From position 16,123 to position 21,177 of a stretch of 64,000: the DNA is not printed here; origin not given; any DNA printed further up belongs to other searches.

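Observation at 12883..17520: AT-richer divergent four-gene module: di-iron hydroxylase + KAS III-like enzyme facing a membrane protein + radical SAM enzyme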

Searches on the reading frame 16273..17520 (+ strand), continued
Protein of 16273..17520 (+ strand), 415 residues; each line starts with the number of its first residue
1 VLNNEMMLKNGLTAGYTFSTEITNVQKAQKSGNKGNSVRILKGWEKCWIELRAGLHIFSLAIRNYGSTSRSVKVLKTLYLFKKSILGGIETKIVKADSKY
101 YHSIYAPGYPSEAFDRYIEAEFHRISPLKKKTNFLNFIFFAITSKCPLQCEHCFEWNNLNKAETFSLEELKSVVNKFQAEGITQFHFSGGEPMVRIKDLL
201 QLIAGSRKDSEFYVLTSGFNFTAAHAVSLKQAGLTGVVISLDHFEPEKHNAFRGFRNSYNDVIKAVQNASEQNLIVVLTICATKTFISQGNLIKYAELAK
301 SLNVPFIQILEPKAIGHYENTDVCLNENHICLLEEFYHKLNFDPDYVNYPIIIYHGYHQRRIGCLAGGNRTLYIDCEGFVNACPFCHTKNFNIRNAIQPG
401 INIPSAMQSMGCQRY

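Call 53: fold_search(model_id=the predicted structure, library=pdb)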
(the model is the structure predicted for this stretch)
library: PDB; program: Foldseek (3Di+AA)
matches with E <= 10: 1720; with E <= 0.001: 141
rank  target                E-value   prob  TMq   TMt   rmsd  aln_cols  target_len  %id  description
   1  7vob                  5.6e-12  1.00  0.53  0.65   4.7       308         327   14  The crystal structure of a Radical SAM Enzyme BlsE involved in the Biosynthesis of Blasticidin S (released 2022-05-04)
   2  6efn                  6.6e-12  1.00  0.53  0.56   5.0       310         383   17  Structure of a RiPP maturase, SkfB (released 2018-10-24)
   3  1tv7_A                1.7e-10  1.00  0.51  0.62   5.4       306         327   17  Structure of the S-adenosylmethionine dependent Enzyme MoaA (released 2004-08-31)
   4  9dfu                  8.8e-10  1.00  0.51  0.72   4.9       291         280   13  X-ray crystal structure of the second Viperin-like enzyme from T. virens variant F40H with bound CTP and SAM (released 2025-02-19)
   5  9dfn                  9.3e-10  1.00  0.51  0.71   5.5       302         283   14  X-ray crystal structure of the second viperin-like enzyme from Trichoderma virens with bound CTP and SAM (released 2025-02-19)
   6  2fb2_B                1.0e-09  1.00  0.51  0.62   5.6       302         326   16  Structure of the MoaA Arg17/266/268/Ala triple mutant (released 2006-05-09)
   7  5v1t_A                1.0e-09  1.00  0.52  0.49   9.7       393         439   12  Crystal structure of Streptococcus suis SuiB bound to precursor peptide SuiA (released 2017-08-30)
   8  5vsl_A                1.3e-09  1.00  0.51  0.76   3.1       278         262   14  Crystal structure of viperin with bound [4Fe-4S] cluster and S-adenosylhomocysteine (SAH) (released 2017-06-14)
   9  9dfw_A                1.6e-09  1.00  0.51  0.71   4.9       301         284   12  X-ray crystal structure of an engineered Viperin-like enzyme from T. virens with bound CTP and SAM (released 2025-02-12)
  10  9dfw_B                1.6e-09  1.00  0.50  0.68   5.0       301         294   11  X-ray crystal structure of an engineered Viperin-like enzyme from T. virens with bound CTP and SAM (released 2025-02-12)
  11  5v1q_B                2.1e-09  1.00  0.53  0.50   9.0       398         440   11  Crystal structure of Streptococcus suis SuiB (released 2017-08-30)
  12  5vsl_B                2.5e-09  1.00  0.50  0.78   3.3       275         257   14  Crystal structure of viperin with bound [4Fe-4S] cluster and S-adenosylhomocysteine (SAH) (released 2017-06-14)
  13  2fb2_A                3.2e-09  1.00  0.51  0.62   5.4       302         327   18  Structure of the MoaA Arg17/266/268/Ala triple mutant (released 2006-05-09)
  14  9dfw_C                4.4e-09  1.00  0.53  0.75   3.5       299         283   12  X-ray crystal structure of an engineered Viperin-like enzyme from T. virens with bound CTP and SAM (released 2025-02-12)
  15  9dgw_C                4.7e-09  1.00  0.52  0.75   3.5       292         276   11  X-ray crystal structure of the Viperin-like enzyme from T. virens with bound CTP and SAM (released 2025-02-12)
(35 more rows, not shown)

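Call 69: search_protein_families(library=padloc, proteins=[window:16288-17520:+], max_evalue=0.001)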
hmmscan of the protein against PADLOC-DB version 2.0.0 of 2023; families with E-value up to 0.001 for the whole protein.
window:16288-17520:+ (410 aa): 3 families
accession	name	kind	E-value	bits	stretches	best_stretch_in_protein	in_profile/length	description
PDLC02903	pVip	-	1.1e-12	46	1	133-247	2-111/257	Viperins not associated with kinases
PDLC02904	pVip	-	2.1e-12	45.1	1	133-271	5-143/262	Viperins associated with kinases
PDLC02905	pVip-kinase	-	0.00072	16.9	0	133-243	184-298/474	Viperin-kinase fusion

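Call 84: search_protein_families(library=pfam, alignment_id=A3, max_evalue=1)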
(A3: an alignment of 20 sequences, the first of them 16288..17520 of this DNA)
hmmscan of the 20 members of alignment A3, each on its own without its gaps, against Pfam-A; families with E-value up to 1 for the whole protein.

A. member 1, window:16288-17520:+ (410 aa): 3 families
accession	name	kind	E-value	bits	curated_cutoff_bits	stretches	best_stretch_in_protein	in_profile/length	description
PF04055.27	Radical_SAM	-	2.2e-20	73.9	29.5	1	137-275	3-148/166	Radical SAM superfamily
PF13353.11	Fer4_12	-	9.8e-11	42.5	22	1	138-258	12-136/137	4Fe-4S single cluster domain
PF03472.21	Autoind_bind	-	0.25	11.3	23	0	98-123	37-61/149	Autoinducer binding domain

B. families by the number of members that match (of 20 scanned): 13 families
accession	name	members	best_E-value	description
PF04055.27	Radical_SAM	20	9.6e-25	Radical SAM superfamily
PF13353.11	Fer4_12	20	3.1e-11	4Fe-4S single cluster domain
PF13186.11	SPASM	3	0.0092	Iron-sulfur cluster-binding domain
PF14569.12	zf-UDP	2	0.17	Zinc-binding RING-finger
PF24029.1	DUF7340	1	0.004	Domain of unknown function (DUF7340)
PF05605.18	zf-Di19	1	0.065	Drought induced 19 protein (Di19), zinc-binding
PF02348.25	CTP_transf_3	1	0.08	Cytidylyltransferase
PF22400.1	DUF6980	1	0.087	Domain of unknown function (DUF6980)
PF01829.23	Peptidase_A6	1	0.11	Peptidase A6 family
PF20156.4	Maf_C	1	0.11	Flagellin glycosyltransferase Maf helical bundle domain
PF01142.23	TruD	1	0.21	tRNA pseudouridine synthase D (TruD)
PF06969.22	HemN_C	1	0.22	HemN C-terminal domain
PF03472.21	Autoind_bind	1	0.25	Autoinducer binding domain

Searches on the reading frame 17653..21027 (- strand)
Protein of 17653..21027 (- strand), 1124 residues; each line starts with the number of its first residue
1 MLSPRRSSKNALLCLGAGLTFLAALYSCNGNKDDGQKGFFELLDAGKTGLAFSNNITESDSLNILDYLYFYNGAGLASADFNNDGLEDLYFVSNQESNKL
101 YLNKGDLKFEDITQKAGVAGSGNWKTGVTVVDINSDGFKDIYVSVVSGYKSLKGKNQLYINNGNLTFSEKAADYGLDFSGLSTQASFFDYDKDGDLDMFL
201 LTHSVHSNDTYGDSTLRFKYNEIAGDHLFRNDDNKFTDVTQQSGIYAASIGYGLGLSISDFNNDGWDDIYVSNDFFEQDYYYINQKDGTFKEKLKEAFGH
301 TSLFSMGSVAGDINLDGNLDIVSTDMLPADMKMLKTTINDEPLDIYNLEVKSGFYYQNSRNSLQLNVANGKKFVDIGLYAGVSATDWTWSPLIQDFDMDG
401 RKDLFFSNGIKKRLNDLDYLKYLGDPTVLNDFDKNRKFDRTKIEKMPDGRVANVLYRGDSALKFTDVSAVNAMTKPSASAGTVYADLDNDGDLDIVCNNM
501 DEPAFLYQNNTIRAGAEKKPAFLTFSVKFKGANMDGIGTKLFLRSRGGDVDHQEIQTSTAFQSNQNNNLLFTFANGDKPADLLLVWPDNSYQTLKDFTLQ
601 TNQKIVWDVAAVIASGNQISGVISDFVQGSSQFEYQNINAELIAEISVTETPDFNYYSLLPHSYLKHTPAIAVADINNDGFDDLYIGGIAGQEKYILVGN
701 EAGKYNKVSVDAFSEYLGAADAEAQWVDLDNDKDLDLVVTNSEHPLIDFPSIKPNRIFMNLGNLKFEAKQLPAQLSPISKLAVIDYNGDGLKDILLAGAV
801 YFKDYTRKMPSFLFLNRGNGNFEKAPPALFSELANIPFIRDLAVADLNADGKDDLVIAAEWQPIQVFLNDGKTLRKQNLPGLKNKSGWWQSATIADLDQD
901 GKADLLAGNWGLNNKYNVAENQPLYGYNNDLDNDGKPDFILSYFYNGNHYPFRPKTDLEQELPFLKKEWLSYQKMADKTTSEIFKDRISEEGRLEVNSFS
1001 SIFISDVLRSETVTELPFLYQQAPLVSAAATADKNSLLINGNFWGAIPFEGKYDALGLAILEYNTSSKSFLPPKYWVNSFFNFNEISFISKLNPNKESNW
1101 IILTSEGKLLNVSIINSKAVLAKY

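Call 61: search_protein_families(library=pfam, proteins=[window:17653-21027:-], max_evalue=0.01)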
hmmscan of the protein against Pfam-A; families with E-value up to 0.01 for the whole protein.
window:17653-21027:- (1124 aa): 3 families
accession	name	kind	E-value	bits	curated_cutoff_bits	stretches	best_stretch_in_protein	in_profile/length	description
PF13517.12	FG-GAP_3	-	2.1e-73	243.2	26.9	10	80-143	1-61/61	FG-GAP-like repeat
PF01839.29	FG-GAP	-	1.4e-31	108.3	22.1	4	840-859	3-22/37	FG-GAP repeat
PF07593.17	UnbV_ASPIC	-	1.2e-05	25.6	23.4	1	536-597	1-61/68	ASPIC and UnbV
